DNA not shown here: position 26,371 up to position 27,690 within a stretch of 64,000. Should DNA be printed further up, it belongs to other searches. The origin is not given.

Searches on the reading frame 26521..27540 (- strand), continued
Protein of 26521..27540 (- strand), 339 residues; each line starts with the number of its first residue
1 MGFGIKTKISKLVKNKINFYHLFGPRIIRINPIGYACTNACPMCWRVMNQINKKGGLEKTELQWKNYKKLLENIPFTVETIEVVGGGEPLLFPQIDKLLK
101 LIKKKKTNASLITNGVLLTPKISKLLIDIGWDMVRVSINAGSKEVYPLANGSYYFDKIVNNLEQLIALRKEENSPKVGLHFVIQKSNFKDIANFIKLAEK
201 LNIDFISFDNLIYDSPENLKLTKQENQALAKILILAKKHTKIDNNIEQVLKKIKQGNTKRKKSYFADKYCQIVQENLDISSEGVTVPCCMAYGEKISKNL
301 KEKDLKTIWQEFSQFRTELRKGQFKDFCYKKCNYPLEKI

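Call 13: find_encoding_contigs(protein=P0003, flank=6000, max_places=2)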
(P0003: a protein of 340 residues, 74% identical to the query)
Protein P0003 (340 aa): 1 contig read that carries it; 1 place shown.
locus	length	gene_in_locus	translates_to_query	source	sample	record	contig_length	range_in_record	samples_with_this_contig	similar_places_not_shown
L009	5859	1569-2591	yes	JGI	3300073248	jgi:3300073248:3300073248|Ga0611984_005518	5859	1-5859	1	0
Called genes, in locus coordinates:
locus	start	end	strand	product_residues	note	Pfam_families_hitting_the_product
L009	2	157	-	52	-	?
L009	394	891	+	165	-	PF00383:dCMP_cyt_deam_1, PF14437:MafB19-deam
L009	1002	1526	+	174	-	PF00027:cNMP_binding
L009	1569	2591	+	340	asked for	PF04055:Radical_SAM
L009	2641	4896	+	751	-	PF10138:vWA-TerF-like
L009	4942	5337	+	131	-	-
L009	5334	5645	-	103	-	PF07659:DUF1599 (faint)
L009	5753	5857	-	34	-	?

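Call 14: find_encoding_contigs(protein=P0006, flank=6000, max_places=1)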
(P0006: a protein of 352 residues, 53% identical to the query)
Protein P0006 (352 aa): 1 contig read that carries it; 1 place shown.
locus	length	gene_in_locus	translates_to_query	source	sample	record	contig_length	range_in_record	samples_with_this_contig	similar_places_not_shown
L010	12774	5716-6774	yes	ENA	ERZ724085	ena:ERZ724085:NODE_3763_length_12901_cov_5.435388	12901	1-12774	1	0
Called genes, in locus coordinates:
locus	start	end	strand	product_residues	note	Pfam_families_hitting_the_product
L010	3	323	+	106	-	?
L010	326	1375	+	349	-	PF00005:ABC_tran, PF00717:Peptidase_S24 (weak)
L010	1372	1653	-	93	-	PF05402:PqqD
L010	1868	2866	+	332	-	PF06508:QueC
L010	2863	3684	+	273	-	PF13578:Methyltransf_24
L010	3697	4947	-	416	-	PF00282:Pyridoxal_deC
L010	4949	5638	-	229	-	PF13578:Methyltransf_24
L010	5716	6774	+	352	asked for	PF04055:Radical_SAM, PF13186:SPASM (weak)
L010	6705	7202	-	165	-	-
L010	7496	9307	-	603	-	PF13570:Beta-prop_ACSF4, PF13360:PQQ_2, PF16586:DUF5060 (weak)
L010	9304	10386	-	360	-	PF00534:Glycos_transf_1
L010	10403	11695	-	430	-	PF04932:Wzy_C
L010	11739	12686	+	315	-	-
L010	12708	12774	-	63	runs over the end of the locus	?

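Call 15: find_encoding_contigs(protein=P0023, flank=6000, max_places=1)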
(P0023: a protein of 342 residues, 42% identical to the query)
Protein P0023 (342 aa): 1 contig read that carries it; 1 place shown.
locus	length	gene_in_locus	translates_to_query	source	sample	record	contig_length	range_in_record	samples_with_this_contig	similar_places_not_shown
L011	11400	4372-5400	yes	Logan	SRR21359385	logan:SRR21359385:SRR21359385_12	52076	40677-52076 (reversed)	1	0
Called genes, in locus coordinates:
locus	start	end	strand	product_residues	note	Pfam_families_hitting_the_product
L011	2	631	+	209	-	?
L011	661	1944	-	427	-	PF00282:Pyridoxal_deC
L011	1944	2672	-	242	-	PF13578:Methyltransf_24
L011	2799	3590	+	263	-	PF01061:ABC2_membrane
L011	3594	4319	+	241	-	PF00005:ABC_tran, PF13304:AAA_21 (faint)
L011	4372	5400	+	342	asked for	PF04055:Radical_SAM, PF13186:SPASM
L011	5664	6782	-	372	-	PF00534:Glycos_transf_1, PF13692:Glyco_trans_1_4, PF20706:GT4-conflict (weak)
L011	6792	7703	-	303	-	PF06508:QueC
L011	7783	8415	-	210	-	PF02397:Bac_transf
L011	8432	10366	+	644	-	PF10060:DUF2298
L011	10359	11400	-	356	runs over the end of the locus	PF03816:LytR_cpsA_psr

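Call 16: find_encoding_contigs(protein=P0035, flank=6000, max_places=1)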
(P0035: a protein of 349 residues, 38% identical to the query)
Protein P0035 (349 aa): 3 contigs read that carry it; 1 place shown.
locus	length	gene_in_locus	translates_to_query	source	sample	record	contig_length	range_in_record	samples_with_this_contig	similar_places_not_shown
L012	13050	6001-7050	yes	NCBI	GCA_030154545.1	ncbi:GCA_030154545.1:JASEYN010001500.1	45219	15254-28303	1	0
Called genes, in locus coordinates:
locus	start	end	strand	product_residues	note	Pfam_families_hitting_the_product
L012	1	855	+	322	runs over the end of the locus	PF00005:ABC_tran, PF13304:AAA_21 (faint)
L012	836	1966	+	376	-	PF12679:ABC2_membrane_2, PF12698:ABC2_membrane_3, PF01061:ABC2_membrane, PF12730:ABC2_membrane_4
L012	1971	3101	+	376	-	PF12679:ABC2_membrane_2, PF12698:ABC2_membrane_3, PF01061:ABC2_membrane, PF12730:ABC2_membrane_4 (weak)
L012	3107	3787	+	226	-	PF00583:Acetyltransf_1 (faint), PF13508:Acetyltransf_7 (weak)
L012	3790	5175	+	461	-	PF02585:PIG-L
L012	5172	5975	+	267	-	PF00005:ABC_tran, PF13304:AAA_21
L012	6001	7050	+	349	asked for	PF04055:Radical_SAM, PF13186:SPASM (weak)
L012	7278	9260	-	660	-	PF13414:TPR_11 (weak), PF13424:TPR_12, PF00515:TPR_1, PF07719:TPR_2, PF13181:TPR_8, PF13414:TPR_11, PF13414:TPR_11, PF14559:TPR_19, +16 more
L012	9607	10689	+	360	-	PF00480:ROK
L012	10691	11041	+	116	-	-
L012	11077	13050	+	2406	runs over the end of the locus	PF07719:TPR_2 (faint), PF13181:TPR_8 (faint), PF13414:TPR_11 (faint), PF13424:TPR_12 (faint), PF13428:TPR_14 (faint), PF13432:TPR_16 (faint), PF00515:TPR_1 (weak), PF02321:OEP, +6 more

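Call 17: find_encoding_contigs(protein=P0041, flank=6000, max_places=1)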
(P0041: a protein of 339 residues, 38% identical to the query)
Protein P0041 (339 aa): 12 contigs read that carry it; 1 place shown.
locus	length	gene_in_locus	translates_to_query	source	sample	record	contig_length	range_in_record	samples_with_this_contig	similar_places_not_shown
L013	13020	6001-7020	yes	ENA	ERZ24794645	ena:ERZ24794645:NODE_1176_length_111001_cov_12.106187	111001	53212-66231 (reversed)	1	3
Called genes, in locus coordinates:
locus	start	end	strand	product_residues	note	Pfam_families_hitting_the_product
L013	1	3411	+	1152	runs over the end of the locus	PF02811:PHP, PF07733:DNA_pol3_alpha, PF17657:DNA_pol3_finger, PF14579:HHH_6, PF01336:tRNA_anti-codon (weak)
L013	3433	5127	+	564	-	PF06418:CTP_synth_N, PF00117:GATase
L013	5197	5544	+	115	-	PF01245:Ribosomal_L19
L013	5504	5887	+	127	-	PF02021:UPF0102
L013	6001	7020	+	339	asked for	PF04055:Radical_SAM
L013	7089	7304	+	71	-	-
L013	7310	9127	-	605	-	PF00009:GTP_EFTU, PF01926:MMR_HSR1 (weak), PF22042:EF-G_D2, PF03144:GTP_EFTU_D2, PF14492:EFG_III (weak), PF00679:EFG_C, PF21018:BipA_C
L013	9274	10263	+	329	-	PF13091:PLDc_2, PF13090:PP_kinase_C (faint), PF13091:PLDc_2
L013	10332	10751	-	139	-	PF00076:RRM_1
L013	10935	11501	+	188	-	PF04542:Sigma70_r2, PF08281:Sigma70_r4_2, PF04545:Sigma70_r4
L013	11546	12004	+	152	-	-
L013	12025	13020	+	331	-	PF01757:Acyl_transf_3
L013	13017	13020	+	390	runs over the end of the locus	PF05970:PIF1, PF13604:AAA_30, PF13245:AAA_19, PF01443:Viral_helicase1 (faint), PF18335:SH3_13 (faint), PF13538:UvrD_C_2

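Call 19: search_solved_structures(query=window:26521-27540:-, max_evalue=0.01, show_alignments=2)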
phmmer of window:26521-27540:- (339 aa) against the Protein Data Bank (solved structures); distinct sequences matched with E-value up to 0.01: 8.
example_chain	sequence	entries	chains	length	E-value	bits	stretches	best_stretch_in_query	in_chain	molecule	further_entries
2z2u_A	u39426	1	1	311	5.1e-08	35.9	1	82-238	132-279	UPF0026 protein MJ0257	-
6djt_A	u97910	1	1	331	6.4e-08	35.5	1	82-238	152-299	S-adenosyl-L-methionine-dependent tRNA 4-demethylwyosine synthase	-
7bi7_A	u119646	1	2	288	6.3e-06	29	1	16-170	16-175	FeMo cofactor biosynthesis protein NifB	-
7jmb_A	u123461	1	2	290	6.4e-06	28.9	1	16-170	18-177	Nitrogenase iron-molybdenum cofactor biosynthesis protein NifB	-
7jma_A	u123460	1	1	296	6.8e-06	28.9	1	16-170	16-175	Nitrogenase iron-molybdenum cofactor biosynthesis protein NifB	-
4m7t_A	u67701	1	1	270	9.4e-06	28.4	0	42-146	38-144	BtrN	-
4m7s_A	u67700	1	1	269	1e-05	28.3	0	42-146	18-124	BtrN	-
2yx0_A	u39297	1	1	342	0.0018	20.9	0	16-50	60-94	radical sam enzyme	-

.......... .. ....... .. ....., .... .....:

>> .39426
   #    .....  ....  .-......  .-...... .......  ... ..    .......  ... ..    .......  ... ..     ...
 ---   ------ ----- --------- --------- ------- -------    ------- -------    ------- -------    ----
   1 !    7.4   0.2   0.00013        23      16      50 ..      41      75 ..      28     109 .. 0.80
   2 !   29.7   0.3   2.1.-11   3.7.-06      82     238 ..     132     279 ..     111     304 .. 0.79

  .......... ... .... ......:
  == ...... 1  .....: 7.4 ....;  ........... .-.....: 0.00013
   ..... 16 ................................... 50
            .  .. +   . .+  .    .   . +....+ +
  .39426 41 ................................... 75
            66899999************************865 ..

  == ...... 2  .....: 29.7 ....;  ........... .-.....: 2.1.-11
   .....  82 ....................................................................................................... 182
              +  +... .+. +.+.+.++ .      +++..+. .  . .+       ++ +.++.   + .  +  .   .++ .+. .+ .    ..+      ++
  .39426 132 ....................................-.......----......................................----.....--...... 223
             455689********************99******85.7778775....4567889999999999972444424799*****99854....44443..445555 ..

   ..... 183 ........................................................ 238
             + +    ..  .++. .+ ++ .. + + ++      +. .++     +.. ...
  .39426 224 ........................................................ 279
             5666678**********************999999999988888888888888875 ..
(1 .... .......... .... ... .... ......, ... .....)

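Call 21: find_related_loci(query=A1, collection=genome_contigs, flank=8000)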
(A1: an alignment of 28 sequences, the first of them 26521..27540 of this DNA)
Query A1 (339 aa) in genome_contigs; peptide patterns used: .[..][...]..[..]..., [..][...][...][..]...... (x = any residue, [..] = any of these).
172 stretches matched a pattern; 69 encode a relative of the query (tblastn E <= 1e-3); 69 distinct loci.
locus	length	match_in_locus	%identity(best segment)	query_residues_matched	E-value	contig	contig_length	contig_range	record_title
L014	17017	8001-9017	99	1-339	0e+0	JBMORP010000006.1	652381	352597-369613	MAG: Patescibacteria group bacterium isolate Betzabe_MAG183 MAG183_6, whole genome shotgun sequence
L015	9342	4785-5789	54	1-338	9e-124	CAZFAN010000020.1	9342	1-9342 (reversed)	MAG TPA_asm: uncultured Candidatus Saccharibacteria bacterium isolate binchicken_co212_61 genome assembly, contig: NODE_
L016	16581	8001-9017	43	3-338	1e-83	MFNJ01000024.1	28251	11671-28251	MAG: Candidatus Levybacteria bacterium RIFCSPHIGHO2_01_FULL_36_15 rifcsphigho2_01_scaffold_2911, whole genome shotgun se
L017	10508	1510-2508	42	3-329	2e-76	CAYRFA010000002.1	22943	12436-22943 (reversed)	MAG TPA_asm: uncultured Gammaproteobacteria bacterium isolate SRP050083_co2_70 genome assembly, contig: NODE_1458_length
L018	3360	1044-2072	34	16-336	7e-62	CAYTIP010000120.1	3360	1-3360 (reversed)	MAG TPA_asm: uncultured Gammaproteobacteria bacterium isolate SRP220891_co1_172 genome assembly, contig: NODE_58358_leng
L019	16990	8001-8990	35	28-334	9e-61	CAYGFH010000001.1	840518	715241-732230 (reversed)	MAG TPA_asm: uncultured Gammaproteobacteria bacterium isolate ERP113451_co1_294 genome assembly, contig: NODE_1_length_8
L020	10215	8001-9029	33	4-335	5e-59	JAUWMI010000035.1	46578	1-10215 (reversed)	MAG: Candidatus Sumerlaeota bacterium isolate CSMAG_2394 CSMAG_2394_k141_827274_length_46578_cov_9.9934, whole genome sh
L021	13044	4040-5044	33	4-328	1e-56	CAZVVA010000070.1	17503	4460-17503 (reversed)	MAG TPA_asm: uncultured Candidatus Sumerlaeota bacterium isolate SRP068000_co3_541 genome assembly, contig: NODE_3297_le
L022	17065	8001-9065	34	3-338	9e-56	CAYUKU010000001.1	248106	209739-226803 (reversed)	MAG TPA_asm: uncultured Gammaproteobacteria bacterium isolate binchicken_co58_53 genome assembly, contig: NODE_30_length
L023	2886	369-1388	30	1-328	3e-55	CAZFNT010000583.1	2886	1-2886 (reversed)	MAG TPA_asm: uncultured Gemmatimonadota bacterium isolate SRP308112_co1_6 genome assembly, contig: NODE_74570_length_288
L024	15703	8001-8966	32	22-335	1e-54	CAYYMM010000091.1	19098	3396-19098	MAG TPA_asm: uncultured bacterium isolate binchicken_co20_385 genome assembly, contig: NODE_5601_length_19098_cov_5.7652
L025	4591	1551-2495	32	22-328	8e-50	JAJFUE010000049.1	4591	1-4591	MAG: bacterium isolate bin.378 k141_4190934, whole genome shotgun sequence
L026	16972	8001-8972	31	22-335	3e-49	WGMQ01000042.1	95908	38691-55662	MAG: bacterium isolate RI_26 c_000000197637, whole genome shotgun sequence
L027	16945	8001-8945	28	24-328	5e-48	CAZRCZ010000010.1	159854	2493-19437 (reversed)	MAG TPA_asm: uncultured Candidatus Sumerlaeota bacterium isolate SRP273308_co1_93 genome assembly, contig: NODE_97_lengt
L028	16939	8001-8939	28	24-328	2e-47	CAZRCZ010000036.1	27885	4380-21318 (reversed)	MAG TPA_asm: uncultured Candidatus Sumerlaeota bacterium isolate SRP273308_co1_93 genome assembly, contig: NODE_1660_len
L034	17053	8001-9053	35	3-334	1e-54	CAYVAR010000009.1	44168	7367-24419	MAG TPA_asm: uncultured Gammaproteobacteria bacterium isolate binchicken_co110_1166 genome assembly, contig: NODE_2011_l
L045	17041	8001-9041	37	1-336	4e-55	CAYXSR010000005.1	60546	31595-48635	MAG TPA_asm: uncultured Pseudomonadales bacterium isolate SRP323688_co1_112 genome assembly, contig: NODE_969_length_605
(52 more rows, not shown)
